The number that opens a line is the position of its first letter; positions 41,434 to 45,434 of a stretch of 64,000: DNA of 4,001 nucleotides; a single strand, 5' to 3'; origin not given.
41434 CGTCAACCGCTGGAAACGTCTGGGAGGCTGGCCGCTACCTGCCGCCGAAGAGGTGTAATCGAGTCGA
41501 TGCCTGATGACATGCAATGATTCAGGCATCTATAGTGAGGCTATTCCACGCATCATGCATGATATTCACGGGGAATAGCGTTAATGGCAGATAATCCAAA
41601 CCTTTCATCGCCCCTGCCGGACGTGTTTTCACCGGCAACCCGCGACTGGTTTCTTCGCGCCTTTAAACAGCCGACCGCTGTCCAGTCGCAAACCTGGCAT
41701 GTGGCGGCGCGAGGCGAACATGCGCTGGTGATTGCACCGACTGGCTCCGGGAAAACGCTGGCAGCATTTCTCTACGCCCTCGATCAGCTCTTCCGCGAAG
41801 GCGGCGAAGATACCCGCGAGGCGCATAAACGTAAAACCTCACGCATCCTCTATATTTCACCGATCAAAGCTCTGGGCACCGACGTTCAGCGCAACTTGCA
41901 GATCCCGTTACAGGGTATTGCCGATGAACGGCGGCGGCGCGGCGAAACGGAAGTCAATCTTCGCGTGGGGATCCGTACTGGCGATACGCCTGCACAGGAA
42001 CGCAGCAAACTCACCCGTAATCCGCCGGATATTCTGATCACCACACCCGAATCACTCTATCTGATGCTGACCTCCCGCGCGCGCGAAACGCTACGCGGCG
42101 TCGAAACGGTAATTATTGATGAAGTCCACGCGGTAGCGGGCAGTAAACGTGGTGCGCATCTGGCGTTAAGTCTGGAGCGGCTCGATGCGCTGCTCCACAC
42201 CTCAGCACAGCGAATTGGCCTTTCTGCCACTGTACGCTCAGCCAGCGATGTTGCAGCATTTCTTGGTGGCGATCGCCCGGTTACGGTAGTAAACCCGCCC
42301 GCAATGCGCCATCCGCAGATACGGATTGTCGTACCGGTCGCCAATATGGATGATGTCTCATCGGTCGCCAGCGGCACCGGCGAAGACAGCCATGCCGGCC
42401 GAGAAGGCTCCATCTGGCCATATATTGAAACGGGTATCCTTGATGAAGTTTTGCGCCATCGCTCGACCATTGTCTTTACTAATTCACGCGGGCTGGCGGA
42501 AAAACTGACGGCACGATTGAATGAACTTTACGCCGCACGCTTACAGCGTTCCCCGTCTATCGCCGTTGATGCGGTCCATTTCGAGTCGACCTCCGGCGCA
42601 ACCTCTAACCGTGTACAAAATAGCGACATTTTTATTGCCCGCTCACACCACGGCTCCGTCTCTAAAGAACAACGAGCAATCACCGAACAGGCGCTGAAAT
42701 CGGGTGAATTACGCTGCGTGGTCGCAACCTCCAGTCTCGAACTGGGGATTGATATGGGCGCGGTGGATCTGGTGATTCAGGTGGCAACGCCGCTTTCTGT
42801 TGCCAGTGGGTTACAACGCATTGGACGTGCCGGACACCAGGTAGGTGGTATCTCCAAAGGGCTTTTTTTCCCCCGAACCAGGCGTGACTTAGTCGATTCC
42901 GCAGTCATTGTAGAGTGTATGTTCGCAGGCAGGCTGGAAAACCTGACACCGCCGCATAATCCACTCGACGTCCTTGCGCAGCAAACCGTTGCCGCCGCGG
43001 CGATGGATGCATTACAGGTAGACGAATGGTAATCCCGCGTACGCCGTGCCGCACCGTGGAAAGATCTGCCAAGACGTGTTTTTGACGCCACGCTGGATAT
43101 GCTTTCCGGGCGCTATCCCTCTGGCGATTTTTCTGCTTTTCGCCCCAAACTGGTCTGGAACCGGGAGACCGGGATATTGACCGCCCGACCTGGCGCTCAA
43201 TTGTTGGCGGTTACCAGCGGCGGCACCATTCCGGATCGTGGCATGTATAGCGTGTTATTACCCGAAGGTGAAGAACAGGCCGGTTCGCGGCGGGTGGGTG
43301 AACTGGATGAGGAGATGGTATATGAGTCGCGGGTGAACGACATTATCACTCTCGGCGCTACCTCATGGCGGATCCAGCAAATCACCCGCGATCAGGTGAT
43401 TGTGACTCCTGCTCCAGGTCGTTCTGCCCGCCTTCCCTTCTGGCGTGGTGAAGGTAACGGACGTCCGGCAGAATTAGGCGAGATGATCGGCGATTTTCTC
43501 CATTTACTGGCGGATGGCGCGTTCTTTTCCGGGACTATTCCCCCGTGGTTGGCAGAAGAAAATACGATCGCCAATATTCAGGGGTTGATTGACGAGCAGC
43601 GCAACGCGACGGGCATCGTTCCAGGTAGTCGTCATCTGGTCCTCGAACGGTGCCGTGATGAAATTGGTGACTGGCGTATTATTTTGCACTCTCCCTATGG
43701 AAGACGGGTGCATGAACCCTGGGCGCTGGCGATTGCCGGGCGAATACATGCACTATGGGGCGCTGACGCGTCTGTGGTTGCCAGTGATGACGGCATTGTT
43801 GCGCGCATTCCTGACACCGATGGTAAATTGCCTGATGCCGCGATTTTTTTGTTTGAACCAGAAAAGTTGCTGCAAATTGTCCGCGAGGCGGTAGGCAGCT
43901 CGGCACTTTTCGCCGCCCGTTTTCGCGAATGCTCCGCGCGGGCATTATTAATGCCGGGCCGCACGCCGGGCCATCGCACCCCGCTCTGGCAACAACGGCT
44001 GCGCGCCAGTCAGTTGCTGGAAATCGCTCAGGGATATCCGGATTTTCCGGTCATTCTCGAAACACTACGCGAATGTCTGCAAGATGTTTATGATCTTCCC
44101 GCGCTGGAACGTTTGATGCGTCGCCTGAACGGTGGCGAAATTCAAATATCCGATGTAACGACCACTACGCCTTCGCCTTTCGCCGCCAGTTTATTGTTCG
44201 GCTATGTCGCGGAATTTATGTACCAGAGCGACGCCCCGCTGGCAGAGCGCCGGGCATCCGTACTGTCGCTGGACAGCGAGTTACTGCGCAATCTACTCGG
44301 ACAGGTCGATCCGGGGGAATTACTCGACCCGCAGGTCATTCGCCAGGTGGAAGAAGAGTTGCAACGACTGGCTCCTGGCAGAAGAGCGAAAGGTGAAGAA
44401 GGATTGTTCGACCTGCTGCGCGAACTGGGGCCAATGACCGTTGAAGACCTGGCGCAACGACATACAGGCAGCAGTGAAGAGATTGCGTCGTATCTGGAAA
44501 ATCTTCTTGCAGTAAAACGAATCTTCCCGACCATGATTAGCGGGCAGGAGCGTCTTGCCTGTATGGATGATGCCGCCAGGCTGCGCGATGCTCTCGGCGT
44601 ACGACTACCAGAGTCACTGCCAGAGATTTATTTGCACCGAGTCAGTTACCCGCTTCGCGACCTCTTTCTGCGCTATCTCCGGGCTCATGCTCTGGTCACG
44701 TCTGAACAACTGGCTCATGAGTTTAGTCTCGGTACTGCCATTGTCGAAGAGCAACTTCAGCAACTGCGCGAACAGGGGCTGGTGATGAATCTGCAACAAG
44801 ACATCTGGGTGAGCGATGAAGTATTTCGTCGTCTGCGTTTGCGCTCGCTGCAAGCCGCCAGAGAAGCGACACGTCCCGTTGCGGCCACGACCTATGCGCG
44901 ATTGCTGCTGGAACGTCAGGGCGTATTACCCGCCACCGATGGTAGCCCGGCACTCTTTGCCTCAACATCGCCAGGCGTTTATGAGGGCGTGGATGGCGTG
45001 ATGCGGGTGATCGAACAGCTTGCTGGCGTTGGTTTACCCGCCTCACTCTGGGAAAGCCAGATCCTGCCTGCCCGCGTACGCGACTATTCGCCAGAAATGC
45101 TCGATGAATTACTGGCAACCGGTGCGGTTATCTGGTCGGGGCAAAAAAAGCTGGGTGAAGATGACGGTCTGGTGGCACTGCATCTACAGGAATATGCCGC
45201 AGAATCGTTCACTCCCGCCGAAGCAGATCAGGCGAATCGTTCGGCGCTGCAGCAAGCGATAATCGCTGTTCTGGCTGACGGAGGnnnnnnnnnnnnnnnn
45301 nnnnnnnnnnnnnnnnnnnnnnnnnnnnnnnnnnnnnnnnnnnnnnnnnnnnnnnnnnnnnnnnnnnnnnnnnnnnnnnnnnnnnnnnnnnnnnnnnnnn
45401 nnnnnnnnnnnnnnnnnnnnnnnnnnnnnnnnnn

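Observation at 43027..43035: In-frame premature stop (TAA) in lhr, independent of the prophage truncation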

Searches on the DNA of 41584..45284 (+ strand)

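Call 16: search_dna_similar(query=window:41584-45284:+, collection=ecoli_genomes, mode=near, max_rows=60, rows=spread)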
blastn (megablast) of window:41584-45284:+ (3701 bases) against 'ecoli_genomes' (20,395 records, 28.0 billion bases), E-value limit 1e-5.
Records with a match: 5425; places in all: 5428; records where one place covers at least 80% of the query: 4381.
Genomes with a match: 5425 of 5426; with a place that covers at least 80% of the query: 4381. Places per genome that has any: lowest 1, median 1, highest 2. On chromosomes: 5427 places; on plasmids: 1.
Best place of each record, by identity: >=99% 67; 95-99% 4720; 90-95% 638.
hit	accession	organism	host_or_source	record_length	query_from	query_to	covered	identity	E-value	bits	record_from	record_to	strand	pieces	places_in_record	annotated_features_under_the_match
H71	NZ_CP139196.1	Escherichia coli strain GN25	night heron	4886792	1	3701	100%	100.0%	0e+0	6830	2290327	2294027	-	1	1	lhr: ATP-dependent helicase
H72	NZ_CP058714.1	Escherichia coli strain M172-1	Manis javanica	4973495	1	3701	100%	98.7%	0e+0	6564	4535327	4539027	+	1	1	lhr: ATP-dependent helicase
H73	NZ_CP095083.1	Escherichia coli strain EC6868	Homo sapiens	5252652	1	3701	100%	98.6%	0e+0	6547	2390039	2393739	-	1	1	lhr: ATP-dependent helicase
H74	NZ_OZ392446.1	Escherichia coli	Gallus gallus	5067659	1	3701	100%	98.6%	0e+0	6547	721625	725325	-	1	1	lhr: ATP-dependent helicase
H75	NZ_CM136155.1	Escherichia coli strain PRO_A-1490-6W-A_ESBL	Homo sapiens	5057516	1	3701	100%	98.6%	0e+0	6541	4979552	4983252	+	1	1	lhr: ATP-dependent helicase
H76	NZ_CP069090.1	Escherichia coli strain TOE51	Homo sapiens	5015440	1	3701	100%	98.5%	0e+0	6530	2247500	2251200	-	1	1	lhr: ATP-dependent helicase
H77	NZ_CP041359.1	Escherichia coli strain U1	missing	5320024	1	3701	100%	98.4%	0e+0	6508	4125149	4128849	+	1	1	lhr: ATP-dependent helicase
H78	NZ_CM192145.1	Escherichia coli strain Ec-U18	Homo sapiens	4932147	1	3701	100%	98.4%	0e+0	6508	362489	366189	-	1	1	lhr: ATP-dependent helicase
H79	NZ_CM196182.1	Escherichia coli strain N-01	Homo sapiens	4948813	1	3701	100%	98.4%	0e+0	6503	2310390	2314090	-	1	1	lhr: ATP-dependent helicase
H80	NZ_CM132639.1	Escherichia coli strain ESBLEC_MG48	Homo sapiens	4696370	1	3701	100%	97.4%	0e+0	6303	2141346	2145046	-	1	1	lhr: ATP-dependent helicase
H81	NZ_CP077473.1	Escherichia coli O111:H8 strain 8B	Homo sapiens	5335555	1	3701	100%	97.4%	0e+0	6298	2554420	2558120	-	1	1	lhr: ATP-dependent helicase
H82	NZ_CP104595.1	Escherichia coli strain EC9952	Homo sapiens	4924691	1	3701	100%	97.4%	0e+0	6292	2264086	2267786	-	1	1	lhr: ATP-dependent helicase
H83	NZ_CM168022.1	Escherichia coli strain PEC131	Sus scrofa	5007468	1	3701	100%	97.3%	0e+0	6287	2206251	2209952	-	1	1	lhr: ATP-dependent helicase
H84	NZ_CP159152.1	Escherichia coli strain 10035210-2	Homo sapiens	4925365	1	3701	100%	97.3%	0e+0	6287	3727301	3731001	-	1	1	lhr: ATP-dependent helicase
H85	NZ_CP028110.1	Escherichia coli O121 str. RM8352 strain RM8352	creek sediment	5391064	1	3701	100%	97.3%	0e+0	6281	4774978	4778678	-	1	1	lhr: ATP-dependent helicase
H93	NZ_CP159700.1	Escherichia coli strain Z142-1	hospital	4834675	1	3701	100%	97.2%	0e+0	6286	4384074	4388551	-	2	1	ATP-dependent helicase (x2) | IS1-like element IS1A family transposase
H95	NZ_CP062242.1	Escherichia coli strain AML001_par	not applicable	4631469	1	3701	100%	97.2%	0e+0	6264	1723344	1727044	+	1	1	lhr: ATP-dependent helicase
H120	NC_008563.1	Escherichia coli APEC O1 strain APEC O1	lesion site (lung) of a dead turkey ...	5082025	1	111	3%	95.5%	2e-40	178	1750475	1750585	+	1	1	endonuclease | ATP-dependent helicase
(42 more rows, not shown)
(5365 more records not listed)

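Call 17: get_annotated_region(hit=H120, flank=7000)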
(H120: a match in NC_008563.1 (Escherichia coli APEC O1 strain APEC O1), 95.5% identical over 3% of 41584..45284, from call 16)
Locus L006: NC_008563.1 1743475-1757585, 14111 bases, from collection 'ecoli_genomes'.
description: Escherichia coli APEC O1, complete sequence
organism: Escherichia coli APEC O1 strain APEC O1 (NCBI taxid 405955)
replicon: chromosome; assembly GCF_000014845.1
host: -; source: lesion site (lung) of a dead turkey with colibacillosis; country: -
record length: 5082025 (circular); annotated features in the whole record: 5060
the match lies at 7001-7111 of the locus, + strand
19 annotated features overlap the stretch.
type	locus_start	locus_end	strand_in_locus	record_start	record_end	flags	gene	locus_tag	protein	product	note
CDS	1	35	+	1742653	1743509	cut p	ydhJ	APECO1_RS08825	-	efflux RND transporter periplasmic adaptor subunit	frameshifted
CDS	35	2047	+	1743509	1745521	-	ydhK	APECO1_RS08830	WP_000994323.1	FUSC family protein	-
CDS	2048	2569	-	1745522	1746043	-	sodC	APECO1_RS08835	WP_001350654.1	superoxide dismutase [Cu-Zn] SodC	-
CDS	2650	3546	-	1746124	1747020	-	ydhF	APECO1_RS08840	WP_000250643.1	aldo/keto reductase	-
CDS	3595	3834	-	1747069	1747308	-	ydhL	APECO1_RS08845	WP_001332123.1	DUF1289 domain-containing protein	-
CDS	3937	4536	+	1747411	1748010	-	nemR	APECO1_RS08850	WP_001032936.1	DNA-binding transcriptional regulator NemR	-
CDS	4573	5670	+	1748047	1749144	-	nemA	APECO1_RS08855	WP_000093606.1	N-ethylmaleimide reductase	-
CDS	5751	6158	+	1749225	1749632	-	gloA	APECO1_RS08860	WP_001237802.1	lactoylglutathione lyase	-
CDS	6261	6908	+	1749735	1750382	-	rnt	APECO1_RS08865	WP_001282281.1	ribonuclease T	-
CDS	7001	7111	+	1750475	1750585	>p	-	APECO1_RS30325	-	endonuclease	incomplete; partial in the middle of a contig; missing C-terminus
CDS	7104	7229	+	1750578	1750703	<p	-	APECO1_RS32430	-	ATP-dependent helicase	incomplete; partial in the middle of a contig; missing N-terminus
CDS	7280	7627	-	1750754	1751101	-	grxD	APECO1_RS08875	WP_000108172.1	monothiol glutaredoxin 4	-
CDS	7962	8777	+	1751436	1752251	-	mepH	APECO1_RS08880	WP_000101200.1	peptidoglycan DD-endopeptidase MepH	-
CDS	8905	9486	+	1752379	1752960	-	sodB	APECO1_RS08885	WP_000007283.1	superoxide dismutase [Fe]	-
CDS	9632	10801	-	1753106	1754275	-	ydhP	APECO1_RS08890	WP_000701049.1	MFS transporter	-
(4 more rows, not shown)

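Call 18: get_annotated_region(hit=H93, flank=1500)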
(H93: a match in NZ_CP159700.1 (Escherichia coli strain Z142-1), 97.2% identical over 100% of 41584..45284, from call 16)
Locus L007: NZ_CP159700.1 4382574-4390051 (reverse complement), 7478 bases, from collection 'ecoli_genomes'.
description: Escherichia coli strain Z142-1 chromosome, complete genome
organism: Escherichia coli strain Z142-1 (NCBI taxid 562)
replicon: chromosome; assembly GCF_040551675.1
host: -; source: hospital; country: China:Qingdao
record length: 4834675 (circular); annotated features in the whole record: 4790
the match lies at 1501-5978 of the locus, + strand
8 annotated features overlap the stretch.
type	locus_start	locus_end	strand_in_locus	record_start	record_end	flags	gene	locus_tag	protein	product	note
CDS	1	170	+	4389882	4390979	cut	nemA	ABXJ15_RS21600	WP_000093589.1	N-ethylmaleimide reductase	-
CDS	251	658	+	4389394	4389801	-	gloA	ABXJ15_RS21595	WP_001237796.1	lactoylglutathione lyase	-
CDS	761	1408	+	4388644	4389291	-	rnt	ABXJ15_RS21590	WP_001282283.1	ribonuclease T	-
CDS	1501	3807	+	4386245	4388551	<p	-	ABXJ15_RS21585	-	ATP-dependent helicase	incomplete; partial in the middle of a contig; missing C-terminus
CDS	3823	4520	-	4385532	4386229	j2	-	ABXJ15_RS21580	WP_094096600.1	IS1-like element IS1A family transposase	programmed frameshift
CDS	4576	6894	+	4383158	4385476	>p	-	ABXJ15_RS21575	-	ATP-dependent helicase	incomplete; partial in the middle of a contig; missing N-terminus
CDS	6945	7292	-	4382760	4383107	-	grxD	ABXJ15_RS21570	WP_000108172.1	monothiol glutaredoxin 4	-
CDS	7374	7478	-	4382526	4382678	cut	-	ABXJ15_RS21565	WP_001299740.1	hypothetical protein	-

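Call 41: get_annotated_region(hit=H95, flank=100)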
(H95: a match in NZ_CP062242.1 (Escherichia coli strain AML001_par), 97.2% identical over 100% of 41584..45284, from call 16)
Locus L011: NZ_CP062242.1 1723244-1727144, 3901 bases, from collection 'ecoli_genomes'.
description: Escherichia coli strain AML001_par chromosome, complete genome
organism: Escherichia coli strain AML001_par (NCBI taxid 562)
replicon: chromosome; assembly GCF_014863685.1
host: not applicable; source: not applicable; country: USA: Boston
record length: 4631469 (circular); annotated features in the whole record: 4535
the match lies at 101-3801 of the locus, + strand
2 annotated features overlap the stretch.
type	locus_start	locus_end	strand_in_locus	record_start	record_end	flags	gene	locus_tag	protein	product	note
CDS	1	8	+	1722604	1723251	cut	rnt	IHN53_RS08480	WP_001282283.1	ribonuclease T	-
CDS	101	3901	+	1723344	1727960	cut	lhr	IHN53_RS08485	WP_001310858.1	ATP-dependent helicase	-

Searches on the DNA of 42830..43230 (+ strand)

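Call 4: search_dna_similar(query=window:42830-43230:+, collection=ecoli_genomes, mode=near, max_rows=30)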
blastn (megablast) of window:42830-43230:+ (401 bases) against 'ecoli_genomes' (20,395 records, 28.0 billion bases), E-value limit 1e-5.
Records with a match: 4381; places in all: 4382; records where one place covers at least 80% of the query: 4380.
Genomes with a match: 4381 of 5426; with a place that covers at least 80% of the query: 4380. Places per genome that has any: lowest 1, median 1, highest 2. On chromosomes: 4382 places; on plasmids: 0.
Best place of each record, by identity: >=99% 43; 95-99% 4338.
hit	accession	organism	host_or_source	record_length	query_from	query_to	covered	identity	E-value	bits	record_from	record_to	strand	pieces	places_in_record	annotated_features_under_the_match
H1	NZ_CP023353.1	Escherichia coli strain 746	canine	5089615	1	401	100%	99.8%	0e+0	736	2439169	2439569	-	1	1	lhr: ATP-dependent helicase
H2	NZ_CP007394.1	Escherichia coli strain ST2747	-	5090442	1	401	100%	99.8%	0e+0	736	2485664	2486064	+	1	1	lhr: ATP-dependent helicase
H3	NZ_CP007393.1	Escherichia coli strain ST2747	-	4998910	1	401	100%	99.8%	0e+0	736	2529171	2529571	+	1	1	lhr: ATP-dependent helicase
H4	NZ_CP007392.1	Escherichia coli strain ST2747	-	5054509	1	401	100%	99.8%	0e+0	736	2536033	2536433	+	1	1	lhr: ATP-dependent helicase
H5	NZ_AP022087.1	Escherichia coli strain WP4-S18-ESBL-07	-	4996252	1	401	100%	99.8%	0e+0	736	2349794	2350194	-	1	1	lhr: ATP-dependent helicase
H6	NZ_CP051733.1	Escherichia coli strain SCU-109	Homo sapiens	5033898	1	401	100%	99.8%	0e+0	736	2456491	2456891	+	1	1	lhr: ATP-dependent helicase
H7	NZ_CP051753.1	Escherichia coli strain SCU-102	Homo sapiens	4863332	1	401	100%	99.8%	0e+0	736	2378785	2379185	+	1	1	lhr: ATP-dependent helicase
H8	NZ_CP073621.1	Escherichia coli strain CE2050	Chroicocephalus novaehollandiae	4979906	1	401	100%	99.8%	0e+0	736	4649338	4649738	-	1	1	lhr: ATP-dependent helicase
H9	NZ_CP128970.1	Escherichia coli strain TUM1886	missing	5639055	1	401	100%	99.8%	0e+0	736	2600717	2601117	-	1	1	lhr: ATP-dependent helicase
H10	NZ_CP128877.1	Escherichia coli strain TUM14759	Homo sapiens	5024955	1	401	100%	99.8%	0e+0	736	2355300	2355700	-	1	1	lhr: ATP-dependent helicase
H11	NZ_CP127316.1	Escherichia coli strain Ch1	Gallus gallus domesticus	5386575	1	401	100%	99.8%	0e+0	736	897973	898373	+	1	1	lhr: ATP-dependent helicase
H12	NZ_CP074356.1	Escherichia coli strain XJ6.1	bovine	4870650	1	401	100%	99.8%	0e+0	736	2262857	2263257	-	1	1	lhr: ATP-dependent helicase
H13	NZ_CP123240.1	Escherichia coli strain YZLc1-3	chicken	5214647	1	401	100%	99.8%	0e+0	736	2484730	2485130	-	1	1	lhr: ATP-dependent helicase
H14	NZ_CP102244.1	Escherichia coli O7:H15 strain ST70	Homo sapiens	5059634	1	401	100%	99.8%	0e+0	736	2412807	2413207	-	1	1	lhr: ATP-dependent helicase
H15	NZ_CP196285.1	Escherichia coli strain ECamp083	Homo sapiens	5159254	1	401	100%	99.8%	0e+0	736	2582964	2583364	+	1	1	lhr: ATP-dependent helicase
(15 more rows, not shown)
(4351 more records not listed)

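Call 5: get_annotated_region(hit=H1, flank=5000)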
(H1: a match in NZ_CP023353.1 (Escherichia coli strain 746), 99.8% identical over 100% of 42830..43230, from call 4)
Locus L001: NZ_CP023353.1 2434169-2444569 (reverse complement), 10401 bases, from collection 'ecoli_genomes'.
description: Escherichia coli strain 746 chromosome, complete genome
organism: Escherichia coli strain 746 (NCBI taxid 562)
replicon: chromosome; assembly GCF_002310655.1
host: canine; source: missing; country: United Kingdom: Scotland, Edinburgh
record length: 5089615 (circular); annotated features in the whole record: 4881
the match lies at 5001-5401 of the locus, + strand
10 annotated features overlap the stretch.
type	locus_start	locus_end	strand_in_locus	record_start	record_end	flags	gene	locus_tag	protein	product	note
CDS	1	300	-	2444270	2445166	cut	ydhF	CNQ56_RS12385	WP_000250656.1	aldo/keto reductase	-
CDS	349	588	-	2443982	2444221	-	ydhL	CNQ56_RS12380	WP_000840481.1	DUF1289 domain-containing protein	-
CDS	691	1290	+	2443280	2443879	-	nemR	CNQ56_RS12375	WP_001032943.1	DNA-binding transcriptional regulator NemR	-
CDS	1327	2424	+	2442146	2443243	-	nemA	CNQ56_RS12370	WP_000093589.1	N-ethylmaleimide reductase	-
CDS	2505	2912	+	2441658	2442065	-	gloA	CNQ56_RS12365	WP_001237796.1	lactoylglutathione lyase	-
CDS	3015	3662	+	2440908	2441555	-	rnt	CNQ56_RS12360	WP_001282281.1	ribonuclease T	-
CDS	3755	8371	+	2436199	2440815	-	lhr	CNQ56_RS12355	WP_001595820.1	ATP-dependent helicase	-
CDS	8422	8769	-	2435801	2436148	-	grxD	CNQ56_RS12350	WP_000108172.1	monothiol glutaredoxin 4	-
CDS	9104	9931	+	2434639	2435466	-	mepH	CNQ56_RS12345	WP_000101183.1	peptidoglycan DD-endopeptidase MepH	-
CDS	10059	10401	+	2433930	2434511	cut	sodB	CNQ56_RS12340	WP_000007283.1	superoxide dismutase [Fe]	-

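Call 19: search_dna_similar(query=window:43018-43047:+, collection=ecoli_genomes, mode=near, max_evalue=10, max_rows=10)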
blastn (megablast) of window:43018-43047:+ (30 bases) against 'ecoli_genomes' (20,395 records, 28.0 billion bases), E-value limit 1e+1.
No match.
